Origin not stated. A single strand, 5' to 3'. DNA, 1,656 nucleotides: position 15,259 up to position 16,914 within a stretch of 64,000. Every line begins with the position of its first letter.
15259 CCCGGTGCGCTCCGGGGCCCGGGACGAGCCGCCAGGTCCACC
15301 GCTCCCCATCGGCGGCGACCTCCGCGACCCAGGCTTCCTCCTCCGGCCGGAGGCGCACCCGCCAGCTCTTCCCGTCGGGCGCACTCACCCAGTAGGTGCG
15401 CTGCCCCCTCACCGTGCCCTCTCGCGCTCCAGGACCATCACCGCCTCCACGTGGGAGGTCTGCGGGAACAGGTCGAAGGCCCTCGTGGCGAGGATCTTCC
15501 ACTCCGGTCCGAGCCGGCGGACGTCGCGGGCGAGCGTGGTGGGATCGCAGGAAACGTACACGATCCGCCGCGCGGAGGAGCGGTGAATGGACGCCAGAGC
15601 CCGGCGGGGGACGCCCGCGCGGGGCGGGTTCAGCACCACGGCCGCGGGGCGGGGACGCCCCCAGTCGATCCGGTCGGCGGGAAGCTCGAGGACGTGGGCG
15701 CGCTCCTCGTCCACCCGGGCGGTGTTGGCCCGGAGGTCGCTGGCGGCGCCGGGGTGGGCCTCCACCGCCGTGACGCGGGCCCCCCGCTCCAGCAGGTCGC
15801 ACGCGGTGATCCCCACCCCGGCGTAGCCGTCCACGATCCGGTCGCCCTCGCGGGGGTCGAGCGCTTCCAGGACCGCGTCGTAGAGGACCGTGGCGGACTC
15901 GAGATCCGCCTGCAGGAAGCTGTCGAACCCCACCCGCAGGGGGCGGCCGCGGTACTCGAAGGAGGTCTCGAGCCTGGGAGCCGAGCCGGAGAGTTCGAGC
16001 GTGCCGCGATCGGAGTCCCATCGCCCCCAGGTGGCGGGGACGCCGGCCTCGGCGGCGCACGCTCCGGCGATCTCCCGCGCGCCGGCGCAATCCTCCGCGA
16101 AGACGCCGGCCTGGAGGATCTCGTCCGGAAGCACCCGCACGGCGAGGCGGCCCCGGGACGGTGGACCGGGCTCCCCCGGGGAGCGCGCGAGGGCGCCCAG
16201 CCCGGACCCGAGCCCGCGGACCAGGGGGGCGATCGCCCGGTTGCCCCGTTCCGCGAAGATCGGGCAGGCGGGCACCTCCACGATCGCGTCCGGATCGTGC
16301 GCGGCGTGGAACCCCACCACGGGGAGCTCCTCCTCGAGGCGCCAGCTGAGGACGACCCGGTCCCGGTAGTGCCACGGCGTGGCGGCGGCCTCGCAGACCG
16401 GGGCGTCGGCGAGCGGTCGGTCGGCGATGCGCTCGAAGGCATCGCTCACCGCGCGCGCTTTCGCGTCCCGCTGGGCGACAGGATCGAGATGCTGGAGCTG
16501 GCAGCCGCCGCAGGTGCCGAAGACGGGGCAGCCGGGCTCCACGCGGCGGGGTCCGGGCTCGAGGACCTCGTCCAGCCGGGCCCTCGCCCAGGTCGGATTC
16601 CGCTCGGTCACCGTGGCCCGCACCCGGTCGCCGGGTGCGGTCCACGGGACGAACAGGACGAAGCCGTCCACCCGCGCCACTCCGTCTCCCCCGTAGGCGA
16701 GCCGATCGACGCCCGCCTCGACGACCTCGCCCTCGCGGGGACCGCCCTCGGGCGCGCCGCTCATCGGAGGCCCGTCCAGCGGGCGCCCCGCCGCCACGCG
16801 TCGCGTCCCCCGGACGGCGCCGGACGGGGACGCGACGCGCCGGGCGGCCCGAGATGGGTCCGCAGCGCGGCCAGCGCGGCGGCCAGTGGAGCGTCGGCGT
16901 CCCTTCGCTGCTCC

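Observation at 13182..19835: Split propionyl-CoA carboxylase with an rRNA methyltransferase inserted between the BC and BCCP genes, plus a B12-domain-less mutase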

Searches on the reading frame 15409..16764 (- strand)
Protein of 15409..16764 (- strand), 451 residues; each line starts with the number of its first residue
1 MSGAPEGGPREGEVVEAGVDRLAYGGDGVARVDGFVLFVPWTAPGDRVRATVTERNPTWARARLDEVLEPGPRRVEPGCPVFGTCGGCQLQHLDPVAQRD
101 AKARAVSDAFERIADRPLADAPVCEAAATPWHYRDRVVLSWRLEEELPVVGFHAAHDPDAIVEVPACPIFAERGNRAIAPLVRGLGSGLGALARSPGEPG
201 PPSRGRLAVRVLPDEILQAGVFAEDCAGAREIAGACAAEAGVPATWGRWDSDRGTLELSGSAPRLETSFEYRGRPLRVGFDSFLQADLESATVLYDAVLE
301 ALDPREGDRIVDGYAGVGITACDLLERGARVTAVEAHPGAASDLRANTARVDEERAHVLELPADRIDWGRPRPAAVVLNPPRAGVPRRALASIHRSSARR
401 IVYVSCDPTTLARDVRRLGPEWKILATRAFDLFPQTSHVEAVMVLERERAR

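Call 6: search_protein_families(library=pfam, proteins=[window:15409-16764:-], max_evalue=0.01)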
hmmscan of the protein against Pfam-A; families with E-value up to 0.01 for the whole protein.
window:15409-16764:- (451 aa): 3 families
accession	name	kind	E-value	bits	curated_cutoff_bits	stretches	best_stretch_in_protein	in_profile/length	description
PF05958.17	tRNA_U5-meth_tr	-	5.5e-11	42.5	23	1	375-447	286-356/357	tRNA (Uracil-5-)-methyltransferase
PF01938.26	TRAM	-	7.5e-10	39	21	1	11-64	4-60/61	TRAM domain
PF00398.26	RrnaAD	-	0.00025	20.7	24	1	292-354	16-76/263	Ribosomal RNA adenine dimethylase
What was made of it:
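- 15409..16764 (-): RumA/RlmD-type [4Fe-4S] SAM-dependent RNA uracil-C5 methyltransferase, 451 aa. TRAM plus tRNA_U5-meth_tr (call 6).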

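Call 7: search_protein_families(library=ncbifam, proteins=[window:15409-16764:-], max_evalue=0.001)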
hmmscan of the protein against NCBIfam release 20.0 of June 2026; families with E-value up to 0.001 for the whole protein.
window:15409-16764:- (451 aa): 12 families
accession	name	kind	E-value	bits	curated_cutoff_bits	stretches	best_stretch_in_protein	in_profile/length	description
TIGR00479.1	rumA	equivalog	3.6e-63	213.9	183.55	2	22-180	1-161/432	23S rRNA (uracil(1939)-C(5))-methyltransferase RlmD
NF009639.0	PRK13168.1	equivalog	3e-59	201.1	458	2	15-183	17-185/446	23S rRNA (uracil(1939)-C(5))-methyltransferase RlmD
NF002910.0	PRK03522.2-3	equivalog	1.7e-28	99.8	558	1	272-447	200-382/383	23S rRNA (uracil(747)-C(5))-methyltransferase RlmC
NF002909.0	PRK03522.2-1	equivalog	5.2e-24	85.1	553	1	276-448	202-374/374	23S rRNA (uracil(747)-C(5))-methyltransferase RlmC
TIGR02085.1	meth_trns_rumB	equivalog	4.6e-17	62.1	429.5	1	272-447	199-374/374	23S rRNA (uracil(747)-C(5))-methyltransferase RlmC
NF002913.0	PRK03522.2-6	equivalog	6e-13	48.8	537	1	334-447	227-340/342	23S rRNA (uracil(747)-C(5))-methyltransferase RlmC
TIGR02143.1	trmA_only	equivalog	2.1e-11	43.4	334.65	1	374-447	280-351/352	tRNA (uridine(54)-C5)-methyltransferase TrmA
NF053605.1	PyTRAM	equivalog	2.2e-10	40.1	85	1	11-62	4-55/56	TRAM domain-containing RNA chaperone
NF000058.2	Erm41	exception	2.9e-07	30.6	350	1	305-382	30-103/173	23S rRNA (adenine(2058)-N(6))-methyltransferase Erm(41)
NF008993.0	PRK12336.1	equivalog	7.4e-06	25.5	243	1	10-60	147-197/203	translation initiation factor IF-2 subunit beta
TIGR02469.1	CbiT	equivalog_domain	0.00081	19.6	78.3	0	298-362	11-77/124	precorrin-6Y C5,15-methyltransferase (decarboxylating) subunit CbiT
NF000468.1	Erm37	exception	0.00095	19.2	350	0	298-393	24-112/179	23S rRNA (adenine(2058)-N(6))-methyltransferase Erm(37)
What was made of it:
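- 15409..16764 (-): TIGR00479 scores 213.9 bits against a cutoff of 183.55 (call 7).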

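Call 24: search_solved_structures(query=window:15409-16764:-, max_evalue=0.001, show_alignments=2)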
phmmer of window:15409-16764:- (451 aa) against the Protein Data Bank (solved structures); distinct sequences matched with E-value up to 0.001: 10.
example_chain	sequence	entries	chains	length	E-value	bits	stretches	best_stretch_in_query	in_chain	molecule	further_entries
1uwv_A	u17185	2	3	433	2.4e-38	135.5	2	13-191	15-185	23S RRNA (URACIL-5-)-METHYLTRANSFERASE RUMA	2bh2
2jjq_A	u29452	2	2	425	7.5e-28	100.9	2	282-443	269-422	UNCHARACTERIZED RNA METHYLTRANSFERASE PYRAB10780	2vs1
5xj1_A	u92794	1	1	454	2.5e-27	99.2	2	273-446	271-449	Uncharacterized RNA methyltransferase SP_1029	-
5xj2_A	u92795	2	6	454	6.5e-27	97.8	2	273-446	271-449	Uncharacterized RNA methyltransferase SP_1029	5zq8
5zq0_A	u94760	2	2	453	6.9e-27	97.7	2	273-446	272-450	Uncharacterized RNA methyltransferase SP_1029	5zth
5zq1_A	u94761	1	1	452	6.9e-27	97.7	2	273-446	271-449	Uncharacterized RNA methyltransferase SP_1029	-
8z62_A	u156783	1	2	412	2.4e-23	86.1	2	305-447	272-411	23S rRNA (uracil(747)-C(5))-methyltransferase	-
1yez_A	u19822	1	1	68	1.2e-08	37.6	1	10-63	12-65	MM1357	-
1yvc_A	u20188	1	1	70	9e-06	28.1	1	11-59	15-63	MrR5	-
3bt7_A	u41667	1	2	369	1.7e-05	27.2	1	375-445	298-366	tRNA (uracil-5-)-methyltransferase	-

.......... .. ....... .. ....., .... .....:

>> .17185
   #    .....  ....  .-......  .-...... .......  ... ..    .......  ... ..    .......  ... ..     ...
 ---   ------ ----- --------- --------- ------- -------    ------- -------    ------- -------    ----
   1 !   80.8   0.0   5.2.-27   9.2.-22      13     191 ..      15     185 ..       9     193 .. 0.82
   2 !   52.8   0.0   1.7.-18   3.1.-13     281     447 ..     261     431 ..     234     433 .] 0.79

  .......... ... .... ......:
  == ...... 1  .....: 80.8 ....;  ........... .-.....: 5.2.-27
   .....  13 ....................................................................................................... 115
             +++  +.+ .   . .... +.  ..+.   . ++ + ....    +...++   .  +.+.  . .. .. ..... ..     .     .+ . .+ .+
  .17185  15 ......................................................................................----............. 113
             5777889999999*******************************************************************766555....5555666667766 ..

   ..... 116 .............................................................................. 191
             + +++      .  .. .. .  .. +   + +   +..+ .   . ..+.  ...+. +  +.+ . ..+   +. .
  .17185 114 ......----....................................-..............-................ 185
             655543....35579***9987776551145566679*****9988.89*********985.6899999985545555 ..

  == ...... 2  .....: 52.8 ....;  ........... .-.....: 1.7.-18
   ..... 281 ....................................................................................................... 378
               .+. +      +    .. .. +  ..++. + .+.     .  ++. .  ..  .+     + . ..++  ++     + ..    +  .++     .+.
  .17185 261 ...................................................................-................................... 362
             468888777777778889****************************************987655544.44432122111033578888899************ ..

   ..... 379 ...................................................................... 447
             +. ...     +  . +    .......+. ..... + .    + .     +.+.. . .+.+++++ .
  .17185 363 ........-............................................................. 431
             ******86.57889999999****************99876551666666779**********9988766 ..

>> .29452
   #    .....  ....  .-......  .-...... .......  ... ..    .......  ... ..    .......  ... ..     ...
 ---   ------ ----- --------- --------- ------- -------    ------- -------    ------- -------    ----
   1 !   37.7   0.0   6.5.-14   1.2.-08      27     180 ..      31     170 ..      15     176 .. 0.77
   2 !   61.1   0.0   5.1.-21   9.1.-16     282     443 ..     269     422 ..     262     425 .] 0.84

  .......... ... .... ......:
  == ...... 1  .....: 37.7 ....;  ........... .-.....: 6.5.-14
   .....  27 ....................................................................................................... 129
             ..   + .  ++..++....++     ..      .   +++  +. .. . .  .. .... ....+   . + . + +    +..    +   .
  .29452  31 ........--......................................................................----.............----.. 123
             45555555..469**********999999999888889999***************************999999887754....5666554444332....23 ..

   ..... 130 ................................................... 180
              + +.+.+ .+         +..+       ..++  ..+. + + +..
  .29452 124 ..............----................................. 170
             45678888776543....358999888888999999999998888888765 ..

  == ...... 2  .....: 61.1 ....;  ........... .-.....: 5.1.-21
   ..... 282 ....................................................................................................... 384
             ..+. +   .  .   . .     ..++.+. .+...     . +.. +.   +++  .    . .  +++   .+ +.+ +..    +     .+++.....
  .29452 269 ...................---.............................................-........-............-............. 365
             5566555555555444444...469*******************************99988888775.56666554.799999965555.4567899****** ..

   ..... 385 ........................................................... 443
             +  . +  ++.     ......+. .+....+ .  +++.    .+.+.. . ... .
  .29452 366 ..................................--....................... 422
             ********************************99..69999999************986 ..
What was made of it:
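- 15409..16764 (-): The alignment to E. coli RumA 1UWV conserves the Cys cluster, FxQ, SAM motif, PPRAG, catalytic Cys and Glu (call 24).
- It passes the RlmD equivalog cutoff (call 7) and has all RumA hallmarks (call 24).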

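Call 28: find_homologous_proteins(query=window:15409-16764:-, max_evalue=1e-10)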
Query window:15409-16764:- (451 aa): 4016 proteins with E <= 1e-10 among 8000 candidates; the best 120 are listed.
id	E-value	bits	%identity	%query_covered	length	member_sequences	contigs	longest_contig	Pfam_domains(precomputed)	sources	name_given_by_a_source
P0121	6.4e-298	1006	100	100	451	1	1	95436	PF21579.5,PF01938.27,PF05958.18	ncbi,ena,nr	ncbi:MAG: TRAM domain-containing protein [Gemmatimonadota bacterium]|nr:TRAM domain-containing prote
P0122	4.3e-189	647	67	99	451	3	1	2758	PF21579.5,PF01938.27,PF05958.18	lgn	-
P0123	7.3e-180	617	64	98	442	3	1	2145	PF21579.5,PF01938.27,PF05958.18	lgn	-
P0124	5.3e-173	594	64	100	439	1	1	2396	PF21579.5,PF01938.27,PF05958.18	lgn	-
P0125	3.0e-162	559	61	96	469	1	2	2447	PF21579.5,PF01938.27,PF05958.18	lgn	-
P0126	3.1e-159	549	61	99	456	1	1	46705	PF01938.27,PF05958.18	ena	-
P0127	4.2e-159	549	60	100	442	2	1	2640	PF21579.5,PF01938.27,PF05958.18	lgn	-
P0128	4.8e-159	548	62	98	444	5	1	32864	PF01938.27,PF05958.18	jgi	jgi:23S rRNA (uracil1939-C5)-methyltransferase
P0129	3.2e-158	546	60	98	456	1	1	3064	PF01938.27,PF05958.18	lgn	-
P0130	3.6e-157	542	61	100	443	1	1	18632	PF01938.27,PF05958.18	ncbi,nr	ncbi:MAG TPA: class I SAM-dependent RNA methyltransferase [Gemmatimonadota bacterium]|nr:class I SAM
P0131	5.6e-156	538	61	98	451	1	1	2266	PF01938.27,PF05958.18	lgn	-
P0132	6.5e-156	538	59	98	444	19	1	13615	PF01938.27,PF05958.18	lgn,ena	-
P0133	1.1e-155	537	60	98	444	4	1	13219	PF01938.27,PF05958.18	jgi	jgi:23S rRNA (uracil1939-C5)-methyltransferase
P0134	1.3e-155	537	61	98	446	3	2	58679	PF01938.27,PF05958.18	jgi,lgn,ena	jgi:23S rRNA (uracil1939-C5)-methyltransferase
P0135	8.0e-155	534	60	98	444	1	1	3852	PF01938.27,PF05958.18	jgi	jgi:23S rRNA (uracil1939-C5)-methyltransferase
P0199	3.6e-65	239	39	97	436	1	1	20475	PF01938.27,PF05958.18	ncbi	-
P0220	1.4e-59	220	36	98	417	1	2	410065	PF05958.18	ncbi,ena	-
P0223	8.6e-59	218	39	95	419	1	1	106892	PF13649.13,PF01938.27,PF08241.19,PF05958.18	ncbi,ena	-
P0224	1.1e-58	217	46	36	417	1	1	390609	PF05175.21,PF05958.18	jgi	jgi:23S rRNA (uracil1939-C5)-methyltransferase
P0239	1.9e-57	213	35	97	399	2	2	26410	PF02475.24,PF21579.5,PF01938.27,PF05958.18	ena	-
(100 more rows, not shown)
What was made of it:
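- Checked: Public annotation calls the same 451-aa methyltransferase (P0121, 100% identity, call 28).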

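Call 29: find_encoding_contigs(protein=P0220, flank=6000, max_places=1)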
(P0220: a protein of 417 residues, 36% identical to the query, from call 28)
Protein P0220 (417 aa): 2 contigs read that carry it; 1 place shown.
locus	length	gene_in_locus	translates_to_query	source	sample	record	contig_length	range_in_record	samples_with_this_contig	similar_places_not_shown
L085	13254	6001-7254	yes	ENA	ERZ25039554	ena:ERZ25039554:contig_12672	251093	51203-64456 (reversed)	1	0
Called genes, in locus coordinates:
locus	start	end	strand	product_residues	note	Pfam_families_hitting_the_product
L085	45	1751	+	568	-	PF00575:S1 (weak), PF13509:S1_2 (faint), PF17092:PCB_OB (faint), PF00575:S1, PF23459:S1_RRP5 (weak), PF00575:S1, PF23459:S1_RRP5 (weak), PF00575:S1, +1 more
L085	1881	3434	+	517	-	PF01039:Carboxyl_trans, PF03255:ACCA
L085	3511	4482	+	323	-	-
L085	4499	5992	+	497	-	PF00289:Biotin_carb_N, PF02222:ATP-grasp, PF02786:CPSase_L_D2, PF07478:Dala_Dala_lig_C, PF02785:Biotin_carb_C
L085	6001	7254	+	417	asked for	PF05958:tRNA_U5-meth_tr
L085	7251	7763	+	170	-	PF18140:PCC_BT, PF25917:BSH_RND (faint), PF25973:BSH_CzcB (faint), PF00364:Biotin_lipoyl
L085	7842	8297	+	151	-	PF00572:Ribosomal_L13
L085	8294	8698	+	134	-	PF00380:Ribosomal_S9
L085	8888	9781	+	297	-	PF00318:Ribosomal_S2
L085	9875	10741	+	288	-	PF00889:EF_TS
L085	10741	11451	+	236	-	PF00696:AA_kinase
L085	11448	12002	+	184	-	PF01765:RRF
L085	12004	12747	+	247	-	PF01255:Prenyltransf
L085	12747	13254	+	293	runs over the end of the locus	PF01148:CTP_transf_1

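Call 30: find_encoding_contigs(protein=P0223, flank=6000, max_places=1)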
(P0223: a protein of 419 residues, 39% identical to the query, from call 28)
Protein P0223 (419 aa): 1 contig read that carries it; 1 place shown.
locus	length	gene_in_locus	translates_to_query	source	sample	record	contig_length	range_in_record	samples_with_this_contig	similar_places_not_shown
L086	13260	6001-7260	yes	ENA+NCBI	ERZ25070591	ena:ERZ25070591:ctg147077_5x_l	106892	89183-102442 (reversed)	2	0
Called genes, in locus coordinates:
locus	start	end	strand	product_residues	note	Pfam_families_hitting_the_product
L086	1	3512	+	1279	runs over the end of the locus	PF02384:N6_Mtase (weak), PF20473:MmeI_Mtase (weak), PF07669:Eco57I, PF12950:TaqI_C (weak), PF01909:NTP_transf_2, PF18765:Polbeta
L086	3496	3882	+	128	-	PF05168:HEPN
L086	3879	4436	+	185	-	-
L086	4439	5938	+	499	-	PF00289:Biotin_carb_N, PF02222:ATP-grasp, PF02786:CPSase_L_D2, PF07478:Dala_Dala_lig_C, PF02785:Biotin_carb_C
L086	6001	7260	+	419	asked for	PF01938:TRAM (faint), PF08241:Methyltransf_11 (weak), PF13649:Methyltransf_25 (weak), PF05958:tRNA_U5-meth_tr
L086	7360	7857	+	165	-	PF25917:BSH_RND (faint), PF25919:BSH_CusB (faint), PF00364:Biotin_lipoyl, PF25973:BSH_CzcB (faint), PF25997:BSH_YhbJ (weak)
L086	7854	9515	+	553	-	PF01642:MM_CoA_mutase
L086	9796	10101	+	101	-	PF09723:Zn_ribbon_8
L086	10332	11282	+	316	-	PF00294:PfkB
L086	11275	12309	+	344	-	PF00586:AIRS, PF02769:AIRS_C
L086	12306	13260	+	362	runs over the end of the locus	-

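Call 31: find_encoding_contigs(protein=P0199, flank=6000, max_places=1)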
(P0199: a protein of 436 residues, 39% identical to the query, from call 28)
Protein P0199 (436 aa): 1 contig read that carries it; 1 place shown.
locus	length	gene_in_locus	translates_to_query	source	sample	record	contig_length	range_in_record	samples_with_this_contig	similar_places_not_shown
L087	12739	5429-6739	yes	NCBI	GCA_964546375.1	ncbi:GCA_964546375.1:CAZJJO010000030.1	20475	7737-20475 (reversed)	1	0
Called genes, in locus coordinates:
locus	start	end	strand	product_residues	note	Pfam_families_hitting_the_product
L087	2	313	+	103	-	?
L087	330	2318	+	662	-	PF13458:Peripla_BP_6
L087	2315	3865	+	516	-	PF01039:Carboxyl_trans, PF03255:ACCA (weak)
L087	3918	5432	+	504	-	PF00289:Biotin_carb_N, PF02222:ATP-grasp, PF02786:CPSase_L_D2, PF07478:Dala_Dala_lig_C, PF02785:Biotin_carb_C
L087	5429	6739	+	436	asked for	PF01938:TRAM (weak), PF05958:tRNA_U5-meth_tr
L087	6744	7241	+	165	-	PF25917:BSH_RND (faint), PF25919:BSH_CusB (faint), PF00364:Biotin_lipoyl, PF25973:BSH_CzcB (faint), PF25984:BSH_YknX (faint)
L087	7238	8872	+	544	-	PF01642:MM_CoA_mutase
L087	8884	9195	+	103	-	PF09723:Zn_ribbon_8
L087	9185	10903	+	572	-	PF03485:Arg_tRNA_synt_N, PF00750:tRNA-synt_1d, PF01921:tRNA-synt_1f (faint), PF05746:DALR_1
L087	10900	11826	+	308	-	PF00294:PfkB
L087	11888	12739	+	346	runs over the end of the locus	PF00586:AIRS, PF02769:AIRS_C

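Call 63: find_encoding_contigs(protein=P0224, flank=5000, max_places=1)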
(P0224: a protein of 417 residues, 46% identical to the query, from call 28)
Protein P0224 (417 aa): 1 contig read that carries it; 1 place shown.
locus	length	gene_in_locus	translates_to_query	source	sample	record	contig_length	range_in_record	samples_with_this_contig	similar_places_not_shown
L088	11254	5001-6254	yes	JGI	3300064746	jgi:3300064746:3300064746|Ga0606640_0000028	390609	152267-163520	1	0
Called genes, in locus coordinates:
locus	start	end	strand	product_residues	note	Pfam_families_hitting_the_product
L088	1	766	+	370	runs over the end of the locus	PF18152:DAHP_snth_FXD, PF00793:DAHP_synth_1, PF03102:NeuB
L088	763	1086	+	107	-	PF01817:CM_2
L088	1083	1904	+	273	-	PF02254:TrkA_N (weak), PF03446:NAD_binding_2 (weak), PF03807:F420_oxidored (weak), PF02153:PDH_N, PF20463:PDH_C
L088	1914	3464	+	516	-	PF01039:Carboxyl_trans, PF03255:ACCA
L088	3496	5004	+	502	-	PF00289:Biotin_carb_N, PF02222:ATP-grasp, PF02786:CPSase_L_D2, PF07478:Dala_Dala_lig_C, PF02785:Biotin_carb_C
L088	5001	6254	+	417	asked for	PF05175:MTS (weak), PF05958:tRNA_U5-meth_tr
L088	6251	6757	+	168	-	PF00364:Biotin_lipoyl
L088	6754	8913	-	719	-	PF00512:HisKA (weak), PF02518:HATPase_c, PF00072:Response_reg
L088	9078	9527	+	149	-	PF00572:Ribosomal_L13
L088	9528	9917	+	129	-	PF00380:Ribosomal_S9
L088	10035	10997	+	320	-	PF00318:Ribosomal_S2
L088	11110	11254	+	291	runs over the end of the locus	PF00889:EF_TS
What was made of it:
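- It is unbroken in the window and nine loci even where pccB (L086) or the mutase (L085, L088) is no longer adjacent (calls 29, 30, 63).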

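Call 64: find_encoding_contigs(protein=P0239, flank=5000, max_places=1)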
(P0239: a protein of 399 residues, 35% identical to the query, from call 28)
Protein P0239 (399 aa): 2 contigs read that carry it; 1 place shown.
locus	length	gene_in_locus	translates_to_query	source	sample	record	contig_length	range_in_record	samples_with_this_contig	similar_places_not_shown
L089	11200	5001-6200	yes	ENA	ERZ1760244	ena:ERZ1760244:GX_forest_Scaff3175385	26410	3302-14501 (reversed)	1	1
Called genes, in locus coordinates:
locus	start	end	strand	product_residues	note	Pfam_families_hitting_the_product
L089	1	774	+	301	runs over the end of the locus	-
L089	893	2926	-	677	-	PF22148:Fervidolysin_NPro-like (weak), PF00082:Peptidase_S8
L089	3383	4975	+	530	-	PF13088:BNR_2 (faint), PF02012:BNR (faint)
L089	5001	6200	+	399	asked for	PF01938:TRAM, PF21579:PabTrmU54_TRAM_dom (weak), PF05958:tRNA_U5-meth_tr, PF02475:TRM5-TYW2_MTfase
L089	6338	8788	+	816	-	PF00488:MutS_V, PF20297:MSSS, PF01713:Smr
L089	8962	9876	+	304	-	-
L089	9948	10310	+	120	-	-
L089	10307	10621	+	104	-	-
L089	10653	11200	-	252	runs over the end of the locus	-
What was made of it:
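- A methyltransferase at the same distance (35% identity) sits in an unrelated context elsewhere (call 64).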
